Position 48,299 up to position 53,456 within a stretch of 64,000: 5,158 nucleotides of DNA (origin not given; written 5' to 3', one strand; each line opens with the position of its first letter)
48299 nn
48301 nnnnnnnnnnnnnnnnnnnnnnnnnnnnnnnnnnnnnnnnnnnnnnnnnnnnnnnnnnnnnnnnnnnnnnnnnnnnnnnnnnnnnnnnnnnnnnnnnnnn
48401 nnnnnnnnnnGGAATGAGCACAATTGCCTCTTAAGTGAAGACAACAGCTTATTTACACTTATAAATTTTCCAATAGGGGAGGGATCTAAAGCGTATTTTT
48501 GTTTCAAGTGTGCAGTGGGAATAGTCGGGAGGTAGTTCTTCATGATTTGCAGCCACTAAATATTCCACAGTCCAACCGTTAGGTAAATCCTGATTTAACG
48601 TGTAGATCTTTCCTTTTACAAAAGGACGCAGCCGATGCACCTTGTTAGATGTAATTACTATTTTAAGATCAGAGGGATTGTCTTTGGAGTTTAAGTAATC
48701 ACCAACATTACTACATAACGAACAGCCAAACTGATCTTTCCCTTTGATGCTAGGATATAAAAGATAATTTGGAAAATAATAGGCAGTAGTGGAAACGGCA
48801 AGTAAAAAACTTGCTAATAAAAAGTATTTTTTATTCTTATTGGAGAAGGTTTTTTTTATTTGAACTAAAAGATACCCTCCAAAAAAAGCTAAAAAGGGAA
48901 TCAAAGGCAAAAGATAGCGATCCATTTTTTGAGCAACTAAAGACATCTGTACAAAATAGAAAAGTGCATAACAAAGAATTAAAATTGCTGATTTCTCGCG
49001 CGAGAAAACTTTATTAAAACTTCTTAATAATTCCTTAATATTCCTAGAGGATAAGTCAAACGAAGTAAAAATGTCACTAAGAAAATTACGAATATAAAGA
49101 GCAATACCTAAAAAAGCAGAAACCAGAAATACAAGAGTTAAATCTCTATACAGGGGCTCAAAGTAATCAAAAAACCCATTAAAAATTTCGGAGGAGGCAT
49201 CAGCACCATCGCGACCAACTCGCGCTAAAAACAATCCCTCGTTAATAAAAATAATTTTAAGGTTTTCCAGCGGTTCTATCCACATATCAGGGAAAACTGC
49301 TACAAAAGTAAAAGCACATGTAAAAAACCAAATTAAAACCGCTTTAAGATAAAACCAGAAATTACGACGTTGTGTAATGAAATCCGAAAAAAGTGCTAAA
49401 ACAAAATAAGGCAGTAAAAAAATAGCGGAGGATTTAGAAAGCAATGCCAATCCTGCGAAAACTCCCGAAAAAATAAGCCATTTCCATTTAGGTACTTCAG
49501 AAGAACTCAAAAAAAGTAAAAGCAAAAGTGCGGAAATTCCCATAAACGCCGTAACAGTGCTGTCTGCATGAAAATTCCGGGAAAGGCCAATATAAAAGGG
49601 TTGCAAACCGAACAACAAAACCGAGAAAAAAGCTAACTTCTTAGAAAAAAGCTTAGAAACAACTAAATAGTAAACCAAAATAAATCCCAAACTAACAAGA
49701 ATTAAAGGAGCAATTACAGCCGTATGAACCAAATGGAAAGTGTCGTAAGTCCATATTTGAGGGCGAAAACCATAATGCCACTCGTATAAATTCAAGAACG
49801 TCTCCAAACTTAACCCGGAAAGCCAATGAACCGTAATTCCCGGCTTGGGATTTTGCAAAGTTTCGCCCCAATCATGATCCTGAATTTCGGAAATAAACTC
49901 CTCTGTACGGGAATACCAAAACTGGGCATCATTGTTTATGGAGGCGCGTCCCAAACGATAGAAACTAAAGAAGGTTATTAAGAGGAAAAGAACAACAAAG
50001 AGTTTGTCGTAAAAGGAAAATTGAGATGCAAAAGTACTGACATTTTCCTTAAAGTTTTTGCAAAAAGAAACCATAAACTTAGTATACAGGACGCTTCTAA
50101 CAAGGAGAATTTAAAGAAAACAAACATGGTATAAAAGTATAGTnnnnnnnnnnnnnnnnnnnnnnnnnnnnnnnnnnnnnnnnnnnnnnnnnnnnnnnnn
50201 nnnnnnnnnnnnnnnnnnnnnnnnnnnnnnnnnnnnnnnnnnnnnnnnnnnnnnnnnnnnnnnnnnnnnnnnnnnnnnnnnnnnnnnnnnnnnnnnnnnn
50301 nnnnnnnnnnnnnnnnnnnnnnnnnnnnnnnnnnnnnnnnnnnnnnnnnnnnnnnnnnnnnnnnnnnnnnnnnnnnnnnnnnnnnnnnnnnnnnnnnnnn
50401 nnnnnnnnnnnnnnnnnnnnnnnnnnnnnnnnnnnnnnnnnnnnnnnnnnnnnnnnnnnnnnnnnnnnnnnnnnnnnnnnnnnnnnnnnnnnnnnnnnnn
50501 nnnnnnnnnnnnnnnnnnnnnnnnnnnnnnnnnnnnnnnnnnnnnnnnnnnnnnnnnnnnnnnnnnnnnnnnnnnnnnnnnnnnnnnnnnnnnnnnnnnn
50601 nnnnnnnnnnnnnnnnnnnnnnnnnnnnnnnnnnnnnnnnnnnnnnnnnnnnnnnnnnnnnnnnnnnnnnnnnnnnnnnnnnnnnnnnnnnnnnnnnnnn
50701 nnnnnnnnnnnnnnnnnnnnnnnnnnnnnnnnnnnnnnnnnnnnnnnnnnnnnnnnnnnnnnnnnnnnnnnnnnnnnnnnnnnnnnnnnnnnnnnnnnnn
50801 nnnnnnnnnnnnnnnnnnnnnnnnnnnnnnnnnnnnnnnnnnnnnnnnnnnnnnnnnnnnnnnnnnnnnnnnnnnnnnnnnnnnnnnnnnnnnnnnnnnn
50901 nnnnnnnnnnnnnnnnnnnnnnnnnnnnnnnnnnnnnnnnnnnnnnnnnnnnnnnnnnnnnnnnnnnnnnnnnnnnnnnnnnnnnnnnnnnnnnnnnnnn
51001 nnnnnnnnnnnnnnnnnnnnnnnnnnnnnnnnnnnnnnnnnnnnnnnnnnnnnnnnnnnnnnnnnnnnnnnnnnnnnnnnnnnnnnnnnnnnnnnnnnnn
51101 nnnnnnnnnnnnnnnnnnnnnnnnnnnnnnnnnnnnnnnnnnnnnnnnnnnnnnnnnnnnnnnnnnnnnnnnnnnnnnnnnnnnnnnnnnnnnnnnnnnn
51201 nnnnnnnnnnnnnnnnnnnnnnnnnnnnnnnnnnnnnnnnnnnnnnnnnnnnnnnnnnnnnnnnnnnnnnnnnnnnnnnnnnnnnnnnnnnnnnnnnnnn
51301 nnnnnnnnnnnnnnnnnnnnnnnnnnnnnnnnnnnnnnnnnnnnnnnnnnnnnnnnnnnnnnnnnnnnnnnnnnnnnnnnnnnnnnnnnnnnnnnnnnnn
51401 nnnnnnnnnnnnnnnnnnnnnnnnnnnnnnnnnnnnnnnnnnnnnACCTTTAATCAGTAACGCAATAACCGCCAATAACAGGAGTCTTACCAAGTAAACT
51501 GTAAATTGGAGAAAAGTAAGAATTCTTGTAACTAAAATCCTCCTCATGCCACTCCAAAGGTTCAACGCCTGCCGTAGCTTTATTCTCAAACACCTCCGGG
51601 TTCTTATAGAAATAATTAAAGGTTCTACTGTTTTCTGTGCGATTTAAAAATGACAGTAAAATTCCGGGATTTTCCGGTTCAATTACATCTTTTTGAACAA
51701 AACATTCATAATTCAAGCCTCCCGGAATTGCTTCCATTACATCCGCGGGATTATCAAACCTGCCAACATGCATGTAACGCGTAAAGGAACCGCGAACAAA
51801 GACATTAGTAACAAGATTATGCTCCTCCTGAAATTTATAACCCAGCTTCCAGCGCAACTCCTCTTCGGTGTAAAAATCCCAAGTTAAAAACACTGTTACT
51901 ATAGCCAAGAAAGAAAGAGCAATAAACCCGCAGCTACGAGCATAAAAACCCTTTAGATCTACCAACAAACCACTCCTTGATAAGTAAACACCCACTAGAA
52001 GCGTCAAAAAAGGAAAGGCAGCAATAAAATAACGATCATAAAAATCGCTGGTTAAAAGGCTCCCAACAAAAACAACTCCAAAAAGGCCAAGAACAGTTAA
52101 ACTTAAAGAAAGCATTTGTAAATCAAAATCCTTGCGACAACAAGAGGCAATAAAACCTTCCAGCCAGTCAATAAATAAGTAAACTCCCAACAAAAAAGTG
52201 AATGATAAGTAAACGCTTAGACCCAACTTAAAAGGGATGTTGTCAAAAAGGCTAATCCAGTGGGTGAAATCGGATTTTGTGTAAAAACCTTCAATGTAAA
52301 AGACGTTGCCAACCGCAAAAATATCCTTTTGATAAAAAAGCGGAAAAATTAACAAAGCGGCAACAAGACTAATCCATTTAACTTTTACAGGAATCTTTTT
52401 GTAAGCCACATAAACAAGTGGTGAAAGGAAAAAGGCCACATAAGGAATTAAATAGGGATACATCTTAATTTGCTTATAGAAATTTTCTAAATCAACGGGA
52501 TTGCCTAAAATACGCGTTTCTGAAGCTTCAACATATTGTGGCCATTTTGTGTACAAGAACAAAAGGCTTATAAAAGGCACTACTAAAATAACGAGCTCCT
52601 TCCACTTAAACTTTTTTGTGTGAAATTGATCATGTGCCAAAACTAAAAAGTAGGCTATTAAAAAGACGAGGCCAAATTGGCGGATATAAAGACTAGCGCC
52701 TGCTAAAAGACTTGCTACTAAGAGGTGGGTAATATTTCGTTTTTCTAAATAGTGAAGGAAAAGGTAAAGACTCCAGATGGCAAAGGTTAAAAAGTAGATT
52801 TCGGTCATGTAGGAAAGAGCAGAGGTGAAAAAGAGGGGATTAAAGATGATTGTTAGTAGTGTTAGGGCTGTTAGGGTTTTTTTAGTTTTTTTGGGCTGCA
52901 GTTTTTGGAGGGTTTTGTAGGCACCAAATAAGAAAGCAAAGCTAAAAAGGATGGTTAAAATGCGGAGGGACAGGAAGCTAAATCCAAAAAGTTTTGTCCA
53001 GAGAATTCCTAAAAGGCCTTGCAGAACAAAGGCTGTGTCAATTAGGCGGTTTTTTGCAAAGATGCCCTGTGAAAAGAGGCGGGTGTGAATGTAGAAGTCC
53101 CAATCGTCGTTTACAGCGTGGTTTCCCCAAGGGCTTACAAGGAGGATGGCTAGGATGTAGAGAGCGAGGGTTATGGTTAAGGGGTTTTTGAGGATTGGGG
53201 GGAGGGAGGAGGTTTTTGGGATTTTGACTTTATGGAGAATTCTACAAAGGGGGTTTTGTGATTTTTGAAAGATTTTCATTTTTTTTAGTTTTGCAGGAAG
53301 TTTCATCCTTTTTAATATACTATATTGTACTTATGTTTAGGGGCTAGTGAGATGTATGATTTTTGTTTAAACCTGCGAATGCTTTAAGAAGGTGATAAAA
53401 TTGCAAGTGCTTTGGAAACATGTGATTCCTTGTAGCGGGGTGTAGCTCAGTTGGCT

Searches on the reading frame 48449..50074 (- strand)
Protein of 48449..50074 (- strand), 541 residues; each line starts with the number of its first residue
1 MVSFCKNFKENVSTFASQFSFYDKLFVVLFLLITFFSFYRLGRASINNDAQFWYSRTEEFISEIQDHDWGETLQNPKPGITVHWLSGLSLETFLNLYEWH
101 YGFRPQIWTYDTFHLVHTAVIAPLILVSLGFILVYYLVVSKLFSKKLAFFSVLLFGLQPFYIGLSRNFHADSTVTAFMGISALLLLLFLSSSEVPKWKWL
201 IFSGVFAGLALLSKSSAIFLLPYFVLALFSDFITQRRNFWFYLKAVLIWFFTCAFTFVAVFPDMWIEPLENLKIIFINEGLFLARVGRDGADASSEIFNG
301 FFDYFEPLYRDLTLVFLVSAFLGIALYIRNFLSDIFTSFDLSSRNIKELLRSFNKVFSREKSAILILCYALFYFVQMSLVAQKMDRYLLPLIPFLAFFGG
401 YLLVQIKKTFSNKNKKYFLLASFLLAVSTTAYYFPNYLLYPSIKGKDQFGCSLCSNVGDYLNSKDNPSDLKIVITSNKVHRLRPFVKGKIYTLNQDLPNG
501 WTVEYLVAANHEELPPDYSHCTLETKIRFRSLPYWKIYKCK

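Call 33: search_protein_families(library=pfam, proteins=[window:48449-50074:-], max_evalue=0.0001)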
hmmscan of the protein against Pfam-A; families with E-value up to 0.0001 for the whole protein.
window:48449-50074:- (541 aa): 2 families
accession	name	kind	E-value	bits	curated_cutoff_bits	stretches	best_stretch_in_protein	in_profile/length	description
PF13231.12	PMT_2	-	1.5e-15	58.2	26.1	1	117-253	21-154/160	Dolichyl-phosphate-mannose-protein mannosyltransferase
PF02366.24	PMT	-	1.3e-09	38.4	22.7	1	123-260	89-228/245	Dolichyl-phosphate-mannose-protein mannosyltransferase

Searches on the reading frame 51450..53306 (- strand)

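Call 33: search_protein_families(library=pfam, proteins=[window:51450-53306:-], max_evalue=0.0001)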
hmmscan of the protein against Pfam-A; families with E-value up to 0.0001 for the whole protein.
window:51450-53306:- (618 aa): 1 family
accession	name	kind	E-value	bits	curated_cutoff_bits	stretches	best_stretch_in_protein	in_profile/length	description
PF13231.12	PMT_2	-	3.7e-11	43.9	26.1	1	102-243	12-151/160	Dolichyl-phosphate-mannose-protein mannosyltransferase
